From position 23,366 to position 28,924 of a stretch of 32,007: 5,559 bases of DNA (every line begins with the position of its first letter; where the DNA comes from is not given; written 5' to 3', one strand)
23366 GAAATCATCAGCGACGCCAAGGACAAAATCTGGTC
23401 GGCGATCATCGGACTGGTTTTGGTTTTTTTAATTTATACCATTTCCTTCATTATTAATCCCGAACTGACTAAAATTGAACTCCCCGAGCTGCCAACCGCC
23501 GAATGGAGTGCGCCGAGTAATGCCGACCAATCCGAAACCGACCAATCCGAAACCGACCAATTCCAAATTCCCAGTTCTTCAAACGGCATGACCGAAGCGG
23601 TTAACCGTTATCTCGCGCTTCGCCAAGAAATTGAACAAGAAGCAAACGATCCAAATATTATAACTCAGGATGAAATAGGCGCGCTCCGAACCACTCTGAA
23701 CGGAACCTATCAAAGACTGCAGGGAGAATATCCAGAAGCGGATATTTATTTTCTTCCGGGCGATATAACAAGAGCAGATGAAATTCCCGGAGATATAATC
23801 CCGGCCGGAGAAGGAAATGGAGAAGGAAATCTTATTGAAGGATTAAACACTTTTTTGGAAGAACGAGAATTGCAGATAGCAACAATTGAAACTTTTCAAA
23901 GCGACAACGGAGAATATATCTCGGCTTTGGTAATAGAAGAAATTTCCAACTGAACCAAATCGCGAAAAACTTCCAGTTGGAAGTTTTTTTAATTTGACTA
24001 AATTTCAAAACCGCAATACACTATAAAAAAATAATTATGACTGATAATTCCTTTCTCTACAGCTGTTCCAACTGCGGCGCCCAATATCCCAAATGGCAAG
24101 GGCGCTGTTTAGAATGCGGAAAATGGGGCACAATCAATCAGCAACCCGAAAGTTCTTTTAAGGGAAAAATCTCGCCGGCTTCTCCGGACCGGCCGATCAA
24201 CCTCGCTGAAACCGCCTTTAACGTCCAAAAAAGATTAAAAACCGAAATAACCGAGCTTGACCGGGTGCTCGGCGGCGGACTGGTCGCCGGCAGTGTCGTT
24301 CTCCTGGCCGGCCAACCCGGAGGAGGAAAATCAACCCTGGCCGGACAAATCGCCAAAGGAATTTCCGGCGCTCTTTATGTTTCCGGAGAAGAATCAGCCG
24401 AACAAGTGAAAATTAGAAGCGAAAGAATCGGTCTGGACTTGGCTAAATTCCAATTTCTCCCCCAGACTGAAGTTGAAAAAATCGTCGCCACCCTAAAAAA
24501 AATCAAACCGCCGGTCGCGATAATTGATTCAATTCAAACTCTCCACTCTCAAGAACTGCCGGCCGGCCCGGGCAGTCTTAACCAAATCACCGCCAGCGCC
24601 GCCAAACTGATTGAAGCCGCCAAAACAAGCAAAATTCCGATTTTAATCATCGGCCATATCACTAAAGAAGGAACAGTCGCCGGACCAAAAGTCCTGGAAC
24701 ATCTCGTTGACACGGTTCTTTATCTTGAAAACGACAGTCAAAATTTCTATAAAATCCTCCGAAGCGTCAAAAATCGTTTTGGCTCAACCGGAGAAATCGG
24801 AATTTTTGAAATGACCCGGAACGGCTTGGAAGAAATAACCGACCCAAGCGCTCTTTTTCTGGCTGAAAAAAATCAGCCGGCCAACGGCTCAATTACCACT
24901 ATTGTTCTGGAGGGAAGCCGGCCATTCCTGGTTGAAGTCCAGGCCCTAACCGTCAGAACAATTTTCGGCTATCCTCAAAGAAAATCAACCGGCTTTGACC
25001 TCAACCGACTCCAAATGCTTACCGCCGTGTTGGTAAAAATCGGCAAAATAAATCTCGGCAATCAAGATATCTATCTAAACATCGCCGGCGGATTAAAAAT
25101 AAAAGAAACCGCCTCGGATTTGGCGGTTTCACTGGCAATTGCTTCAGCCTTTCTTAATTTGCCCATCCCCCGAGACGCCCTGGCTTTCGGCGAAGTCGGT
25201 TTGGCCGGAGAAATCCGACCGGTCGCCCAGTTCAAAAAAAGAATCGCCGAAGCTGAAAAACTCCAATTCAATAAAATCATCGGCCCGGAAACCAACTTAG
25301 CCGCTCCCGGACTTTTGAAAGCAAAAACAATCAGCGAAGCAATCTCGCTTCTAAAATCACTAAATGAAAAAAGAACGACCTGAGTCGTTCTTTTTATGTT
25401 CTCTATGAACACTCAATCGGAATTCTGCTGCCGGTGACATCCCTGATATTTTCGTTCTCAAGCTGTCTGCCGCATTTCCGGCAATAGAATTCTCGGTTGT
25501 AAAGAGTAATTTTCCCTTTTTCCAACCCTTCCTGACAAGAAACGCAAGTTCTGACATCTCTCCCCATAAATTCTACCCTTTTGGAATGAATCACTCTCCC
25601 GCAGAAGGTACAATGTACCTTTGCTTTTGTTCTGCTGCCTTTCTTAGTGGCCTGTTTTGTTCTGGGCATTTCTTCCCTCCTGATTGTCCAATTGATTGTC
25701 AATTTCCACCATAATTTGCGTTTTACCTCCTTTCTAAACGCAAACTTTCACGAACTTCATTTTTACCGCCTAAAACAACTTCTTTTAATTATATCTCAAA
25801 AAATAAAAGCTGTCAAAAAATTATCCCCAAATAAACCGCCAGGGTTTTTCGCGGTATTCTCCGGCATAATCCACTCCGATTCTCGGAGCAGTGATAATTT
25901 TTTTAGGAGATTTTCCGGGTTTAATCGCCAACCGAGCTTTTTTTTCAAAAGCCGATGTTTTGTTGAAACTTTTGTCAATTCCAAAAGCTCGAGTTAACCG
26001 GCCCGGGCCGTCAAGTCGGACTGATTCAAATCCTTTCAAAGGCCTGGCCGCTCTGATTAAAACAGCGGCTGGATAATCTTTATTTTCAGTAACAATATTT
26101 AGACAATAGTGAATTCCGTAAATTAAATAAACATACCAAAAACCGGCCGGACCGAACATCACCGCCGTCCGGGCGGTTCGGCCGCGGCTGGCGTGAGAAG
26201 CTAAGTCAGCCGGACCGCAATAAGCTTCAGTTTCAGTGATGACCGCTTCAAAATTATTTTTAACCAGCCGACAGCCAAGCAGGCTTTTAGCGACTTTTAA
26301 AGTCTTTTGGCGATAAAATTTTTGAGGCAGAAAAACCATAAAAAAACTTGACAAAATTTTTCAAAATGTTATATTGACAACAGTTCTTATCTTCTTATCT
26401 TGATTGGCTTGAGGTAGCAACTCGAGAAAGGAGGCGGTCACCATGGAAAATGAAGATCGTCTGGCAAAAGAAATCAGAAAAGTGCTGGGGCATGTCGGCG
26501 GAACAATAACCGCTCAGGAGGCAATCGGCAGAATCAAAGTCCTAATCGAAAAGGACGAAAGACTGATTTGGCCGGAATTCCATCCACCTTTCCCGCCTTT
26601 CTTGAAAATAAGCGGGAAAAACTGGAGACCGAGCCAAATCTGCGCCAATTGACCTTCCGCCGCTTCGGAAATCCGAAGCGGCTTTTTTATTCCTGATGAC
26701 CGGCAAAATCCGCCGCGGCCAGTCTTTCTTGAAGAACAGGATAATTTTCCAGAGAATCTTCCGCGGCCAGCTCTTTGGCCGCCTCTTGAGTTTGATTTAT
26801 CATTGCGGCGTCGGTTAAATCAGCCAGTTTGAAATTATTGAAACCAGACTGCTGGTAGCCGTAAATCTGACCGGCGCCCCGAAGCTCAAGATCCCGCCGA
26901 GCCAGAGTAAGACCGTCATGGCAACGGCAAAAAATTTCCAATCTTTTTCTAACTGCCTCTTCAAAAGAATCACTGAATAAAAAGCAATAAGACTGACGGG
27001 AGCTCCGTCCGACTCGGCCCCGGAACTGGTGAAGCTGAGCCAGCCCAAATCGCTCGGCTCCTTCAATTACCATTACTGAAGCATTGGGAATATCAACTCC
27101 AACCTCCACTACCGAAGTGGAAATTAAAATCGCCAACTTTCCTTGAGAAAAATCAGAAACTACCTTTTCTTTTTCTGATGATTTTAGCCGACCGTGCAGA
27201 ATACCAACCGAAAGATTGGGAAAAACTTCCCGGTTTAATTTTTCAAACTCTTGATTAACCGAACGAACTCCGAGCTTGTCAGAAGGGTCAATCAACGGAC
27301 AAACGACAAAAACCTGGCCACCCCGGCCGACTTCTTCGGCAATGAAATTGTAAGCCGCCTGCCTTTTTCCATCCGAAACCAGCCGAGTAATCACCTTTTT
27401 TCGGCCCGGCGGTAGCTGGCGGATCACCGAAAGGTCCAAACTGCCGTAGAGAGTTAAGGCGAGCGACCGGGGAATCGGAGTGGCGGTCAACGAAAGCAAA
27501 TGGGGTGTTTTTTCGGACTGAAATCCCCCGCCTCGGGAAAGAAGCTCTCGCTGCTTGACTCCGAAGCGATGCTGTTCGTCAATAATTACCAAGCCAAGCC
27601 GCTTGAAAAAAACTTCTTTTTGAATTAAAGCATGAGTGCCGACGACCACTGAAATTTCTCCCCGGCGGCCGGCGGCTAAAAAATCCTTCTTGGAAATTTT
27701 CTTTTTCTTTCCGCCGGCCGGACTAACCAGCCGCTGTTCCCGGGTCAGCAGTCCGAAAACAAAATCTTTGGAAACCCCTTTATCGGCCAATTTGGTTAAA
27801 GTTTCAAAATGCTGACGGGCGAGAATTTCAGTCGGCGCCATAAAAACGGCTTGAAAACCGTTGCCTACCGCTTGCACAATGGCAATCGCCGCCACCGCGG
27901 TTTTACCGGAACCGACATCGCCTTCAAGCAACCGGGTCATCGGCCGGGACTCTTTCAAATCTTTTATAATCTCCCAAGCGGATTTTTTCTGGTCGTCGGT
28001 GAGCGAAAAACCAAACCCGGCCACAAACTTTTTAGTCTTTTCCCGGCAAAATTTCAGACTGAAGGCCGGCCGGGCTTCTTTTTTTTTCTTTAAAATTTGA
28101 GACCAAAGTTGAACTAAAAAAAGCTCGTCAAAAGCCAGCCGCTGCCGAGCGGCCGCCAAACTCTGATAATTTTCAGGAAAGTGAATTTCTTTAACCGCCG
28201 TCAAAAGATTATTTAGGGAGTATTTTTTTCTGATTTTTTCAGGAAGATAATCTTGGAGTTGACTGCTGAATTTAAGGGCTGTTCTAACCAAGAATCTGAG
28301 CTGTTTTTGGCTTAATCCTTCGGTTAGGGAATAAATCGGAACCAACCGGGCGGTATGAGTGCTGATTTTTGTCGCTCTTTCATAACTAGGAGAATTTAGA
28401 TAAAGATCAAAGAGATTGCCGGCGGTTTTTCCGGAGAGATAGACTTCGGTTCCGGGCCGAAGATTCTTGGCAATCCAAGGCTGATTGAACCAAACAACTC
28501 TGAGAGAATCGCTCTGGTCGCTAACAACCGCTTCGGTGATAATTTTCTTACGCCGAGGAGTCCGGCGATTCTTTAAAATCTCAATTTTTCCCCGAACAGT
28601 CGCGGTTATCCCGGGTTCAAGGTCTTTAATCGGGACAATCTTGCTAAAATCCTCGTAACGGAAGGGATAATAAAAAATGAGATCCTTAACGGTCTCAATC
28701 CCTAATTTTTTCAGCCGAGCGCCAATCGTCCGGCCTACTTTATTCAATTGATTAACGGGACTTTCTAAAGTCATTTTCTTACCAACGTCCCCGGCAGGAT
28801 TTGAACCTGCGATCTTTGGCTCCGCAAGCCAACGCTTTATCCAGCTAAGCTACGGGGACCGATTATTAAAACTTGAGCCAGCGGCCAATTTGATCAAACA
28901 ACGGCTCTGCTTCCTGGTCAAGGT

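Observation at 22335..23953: Tandem genes sharing a 366/367-identical 5' module but with completely unrelated 3' halves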

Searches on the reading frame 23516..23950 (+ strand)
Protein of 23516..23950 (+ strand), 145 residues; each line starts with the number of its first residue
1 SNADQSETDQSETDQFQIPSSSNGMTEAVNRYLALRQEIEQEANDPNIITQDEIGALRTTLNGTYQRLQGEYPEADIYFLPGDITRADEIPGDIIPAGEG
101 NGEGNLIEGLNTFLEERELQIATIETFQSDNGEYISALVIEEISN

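Call 8: search_protein_families(library=pfam, proteins=[window:23516-23950:+], max_evalue=10)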
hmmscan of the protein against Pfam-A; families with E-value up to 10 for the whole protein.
seq(145 aa): 0 families

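Call 45: search_protein_representatives(protein=window:23516-23950:+)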
Query: 145 residues. Proteins with E-value up to 0.001 (for the whole library): 3; up to 1e-10: 1; up to 1e-30: 1. The best 3 are listed.
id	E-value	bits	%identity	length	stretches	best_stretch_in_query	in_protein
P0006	8.3e-86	301.0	100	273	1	1-145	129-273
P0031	5.4e-05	39.4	42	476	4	51-85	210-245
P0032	1.0e-04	38.5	41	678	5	70-101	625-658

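Call 66: predict_structure(protein=window:23516-23950:+)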
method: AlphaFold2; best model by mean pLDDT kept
length: 145 residues; sequences in the alignment: 1
mean_pLDDT: 64.2   pTM: 0.56
mean pLDDT of the five models: 64.2, 60.8, 55.4, 39.7, 39.1
residues with pLDDT >= 90: 1; 70-90: 64; 50-70: 40; < 50: 40
segments of 3 or more residues with pLDDT < 50: 1-25, 93-106
pLDDT, mean of each block of 10 residues (from residue 1): 39 35 50 64 63 75 85 81 71 46 49 75 83 80 72
secondary structure, 60 per line:
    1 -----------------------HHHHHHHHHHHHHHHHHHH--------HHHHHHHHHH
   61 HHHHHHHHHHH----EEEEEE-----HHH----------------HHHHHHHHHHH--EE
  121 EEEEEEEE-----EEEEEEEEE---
elements in order: H24-42 H51-71 E76-81 H106-116 E119-128 E134-142

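Call 70: fold_search(model_id=the predicted structure, library=pdb)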
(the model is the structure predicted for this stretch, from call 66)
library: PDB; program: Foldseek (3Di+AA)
matches with E <= 10: 975; with E <= 0.001: 0
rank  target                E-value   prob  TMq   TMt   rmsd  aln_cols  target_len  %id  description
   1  9nzp_B                5.0e-02  0.18  0.19  0.15  16.6       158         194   13  Cryo-EM structure of RhCas12f-gRNA-DNA ternary complex (released 2026-04-08)
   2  9s4w_B                6.0e-02  0.47  0.25  0.19  12.5       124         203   14  AcuB from Geobacillus stearothermophilus without nucleotide (released 2026-02-25)
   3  9s50_B                8.2e-02  0.47  0.23  0.18   8.3        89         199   16  AcuB from Geobacillus stearothermophilus with AMP and ATP (released 2026-02-25)
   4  9s52_B                8.7e-02  0.66  0.24  0.19   8.0        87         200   16  AcuB from Geobacillus stearothermophilus with AMP (released 2026-02-25)
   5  9s4w_A                9.3e-02  0.63  0.24  0.19   8.2        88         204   16  AcuB from Geobacillus stearothermophilus without nucleotide (released 2026-02-25)
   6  9s4y_B                9.3e-02  0.47  0.23  0.18   8.3        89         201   16  AcuB from Geobacillus stearothermophilus with Ap4A (released 2026-02-25)
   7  9s52_A                1.1e-01  0.60  0.24  0.19   8.2        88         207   16  AcuB from Geobacillus stearothermophilus with AMP (released 2026-02-25)
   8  9s4y_A                1.1e-01  0.44  0.23  0.18   8.3        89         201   16  AcuB from Geobacillus stearothermophilus with Ap4A (released 2026-02-25)
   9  9s4x_A                1.1e-01  0.35  0.24  0.19  12.4       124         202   14  AcuB from Geobacillus stearothermophilus with ADP (released 2026-02-25)
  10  9s4x_B                1.2e-01  0.38  0.23  0.18   8.5        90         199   16  AcuB from Geobacillus stearothermophilus with ADP (released 2026-02-25)
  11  9s51_A                1.2e-01  0.35  0.24  0.19  12.2       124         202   14  AcuB from Geobacillus stearothermophilus with ADP and ATP (released 2026-02-25)
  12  9s51_B                1.3e-01  0.60  0.24  0.19   8.0        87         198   16  AcuB from Geobacillus stearothermophilus with ADP and ATP (released 2026-02-25)
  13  9s4z_A                1.3e-01  0.38  0.23  0.18   8.5        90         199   16  AcuB from Geobacillus stearothermophilus with AMP and ADP (released 2026-02-25)
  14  9s4z_B                1.6e-01  0.35  0.23  0.18   8.3        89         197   16  AcuB from Geobacillus stearothermophilus with AMP and ADP (released 2026-02-25)
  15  7dcm                  2.0e-01  0.75  0.36  0.30   7.5        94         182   13  Crystal structure of CITX (released 2021-11-03)
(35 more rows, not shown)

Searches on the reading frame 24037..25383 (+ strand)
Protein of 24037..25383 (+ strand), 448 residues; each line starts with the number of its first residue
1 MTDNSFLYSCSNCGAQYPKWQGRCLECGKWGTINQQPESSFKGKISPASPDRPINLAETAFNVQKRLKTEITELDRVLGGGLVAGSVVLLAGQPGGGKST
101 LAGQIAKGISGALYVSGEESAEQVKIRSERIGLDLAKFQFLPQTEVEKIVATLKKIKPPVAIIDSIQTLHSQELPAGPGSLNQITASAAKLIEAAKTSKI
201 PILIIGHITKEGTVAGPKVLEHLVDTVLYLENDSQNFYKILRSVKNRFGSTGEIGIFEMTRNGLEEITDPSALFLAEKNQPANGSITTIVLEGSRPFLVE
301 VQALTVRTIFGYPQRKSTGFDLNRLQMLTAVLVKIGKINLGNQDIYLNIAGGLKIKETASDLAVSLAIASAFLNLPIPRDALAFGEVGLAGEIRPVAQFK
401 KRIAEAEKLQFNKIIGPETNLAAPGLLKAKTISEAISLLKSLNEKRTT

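Call 6: search_protein_families(library=pfam, proteins=[window:24037-25383:+], max_evalue=0.1)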
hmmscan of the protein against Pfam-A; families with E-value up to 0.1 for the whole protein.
window:24037-25383:+ (448 aa): 21 families
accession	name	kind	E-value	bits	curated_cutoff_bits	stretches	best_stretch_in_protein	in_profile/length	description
PF06745.19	ATPase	-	1.7e-17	64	26.6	2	68-138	2-77/231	KaiC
PF13481.12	AAA_25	-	3.5e-11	43.5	27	1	65-212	13-194/195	AAA domain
PF18073.7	Zn_ribbon_LapB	-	1.8e-09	37.5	25.7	1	8-34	1-27/28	Rubredoxin metal binding domain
PF13541.12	ChlI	-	1.3e-08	35.2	27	1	335-420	35-121/121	Subunit ChlI of Mg-chelatase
PF03796.21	DnaB_C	-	1.3e-06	28.5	27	1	67-174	2-117/255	DnaB-like helicase C terminal domain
PF23442.1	DUF7125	-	9.6e-05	22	29.1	1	66-125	3-61/207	Family of unknown function (DUF7125)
PF00004.35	AAA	-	0.0002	22.3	21.2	1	88-206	1-106/131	ATPase family associated with various cellular activities (AAA)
PF05362.19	Lon_C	-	0.00027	21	21.1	1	340-420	91-172/205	Lon protease (S16) C-terminal proteolytic domain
PF13191.12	AAA_16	-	0.00098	20.1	32.6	1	70-117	8-60/167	AAA ATPase domain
PF00005.33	ABC_tran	-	0.0015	19.6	25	1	82-161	8-80/137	ABC transporter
PF13401.12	AAA_22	-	0.0093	16.7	27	1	86-207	6-123/130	AAA domain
PF20720.3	nSTAND3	-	0.019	15.1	27.2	1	86-109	18-41/155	Novel STAND NTPase 3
PF13207.12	AAA_17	-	0.025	15.3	27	0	92-150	2-61/136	AAA domain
PF07728.20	AAA_5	-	0.029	14.8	22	1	88-124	2-40/139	AAA domain (dynein-related subfamily)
PF06068.19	TIP49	-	0.034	13.8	23.8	1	82-110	47-75/347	TIP49 P-loop domain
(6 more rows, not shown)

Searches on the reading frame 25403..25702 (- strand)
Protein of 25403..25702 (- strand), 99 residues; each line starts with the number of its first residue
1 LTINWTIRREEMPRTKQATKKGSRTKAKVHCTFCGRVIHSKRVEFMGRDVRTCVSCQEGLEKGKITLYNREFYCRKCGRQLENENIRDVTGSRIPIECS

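Call 61: search_protein_families(library=pfam, proteins=[window:25403-25702:-], max_evalue=0.01)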
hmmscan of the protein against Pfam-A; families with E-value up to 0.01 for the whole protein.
window:25403-25702:- (99 aa): 6 families
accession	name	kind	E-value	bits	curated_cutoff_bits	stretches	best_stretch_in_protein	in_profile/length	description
PF08271.17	Zn_Ribbon_TF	-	0.00035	20.5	29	0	71-86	19-34/43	TFIIB zinc-binding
PF01363.27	FYVE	-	0.0013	19.3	27.8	0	49-80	7-33/67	FYVE zinc finger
PF00412.28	LIM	-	0.002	18.8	22.9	0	52-77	28-53/58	LIM domain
PF24292.1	DUF7479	-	0.0026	18.3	27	0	71-86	2-17/60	Domain of unknown function (DUF7479)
PF11682.14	Zn_ribbon_11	-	0.0082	16.2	24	0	30-43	20-33/37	Probable zinc-ribbon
PF18912.6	DZR_2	-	0.0084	16.4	27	0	30-85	9-50/56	Double zinc ribbon domain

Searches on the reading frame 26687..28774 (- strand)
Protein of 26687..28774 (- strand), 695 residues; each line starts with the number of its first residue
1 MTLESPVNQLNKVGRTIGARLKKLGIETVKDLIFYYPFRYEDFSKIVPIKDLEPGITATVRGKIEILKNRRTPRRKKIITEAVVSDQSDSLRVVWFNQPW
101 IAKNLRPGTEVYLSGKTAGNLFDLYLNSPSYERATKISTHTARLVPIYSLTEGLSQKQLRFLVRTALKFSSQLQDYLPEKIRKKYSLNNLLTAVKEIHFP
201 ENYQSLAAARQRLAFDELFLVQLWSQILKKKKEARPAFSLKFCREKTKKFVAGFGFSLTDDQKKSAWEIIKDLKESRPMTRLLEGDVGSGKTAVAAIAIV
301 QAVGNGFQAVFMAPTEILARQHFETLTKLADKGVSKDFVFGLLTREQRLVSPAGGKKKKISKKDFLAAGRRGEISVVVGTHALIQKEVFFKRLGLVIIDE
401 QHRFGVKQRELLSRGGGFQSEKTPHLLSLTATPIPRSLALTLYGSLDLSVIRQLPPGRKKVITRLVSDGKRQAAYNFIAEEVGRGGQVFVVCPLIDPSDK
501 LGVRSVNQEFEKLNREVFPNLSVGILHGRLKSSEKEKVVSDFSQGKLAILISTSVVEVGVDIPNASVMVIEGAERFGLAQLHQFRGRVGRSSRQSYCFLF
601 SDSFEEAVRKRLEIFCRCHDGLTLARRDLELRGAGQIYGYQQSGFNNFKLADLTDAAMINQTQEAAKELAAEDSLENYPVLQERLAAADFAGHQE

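Call 7: search_protein_families(library=pfam, proteins=[window:26687-28774:-], max_evalue=0.01)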
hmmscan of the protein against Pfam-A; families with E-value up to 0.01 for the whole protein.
window:26687-28774:- (695 aa): 8 families
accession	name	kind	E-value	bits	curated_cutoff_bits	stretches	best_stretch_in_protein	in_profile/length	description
PF17191.10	RecG_wedge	-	1.2e-30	106.7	23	1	10-167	5-159/162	RecG wedge domain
PF00270.35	DEAD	-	2.5e-22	79.8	26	1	268-437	6-163/167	DEAD/DEAH box helicase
PF00271.37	Helicase_C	-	5.7e-20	72.1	23.5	1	472-591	4-109/110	Helicase conserved C-terminal domain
PF04851.21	ResIII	-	5.6e-12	46.3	22.5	1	257-433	3-162/164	Type III restriction enzyme, res subunit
PF19833.4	RecG_dom3_C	-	9.7e-06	26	26.8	1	619-674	2-59/87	ATP-dependent DNA helicase RecG, domain 3, C-terminal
PF01336.31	tRNA_anti-codon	-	1.9e-05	24.9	27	1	67-116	10-56/75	OB-fold nucleic acid binding domain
PF22590.2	Cas3-like_C_2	-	2.5e-05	24.9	27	1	503-592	12-105/106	CRISPR-associated nuclease/helicase Cas3, C-terminal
PF06068.19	TIP49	-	0.0047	16.6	23.8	1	267-320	36-91/347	TIP49 P-loop domain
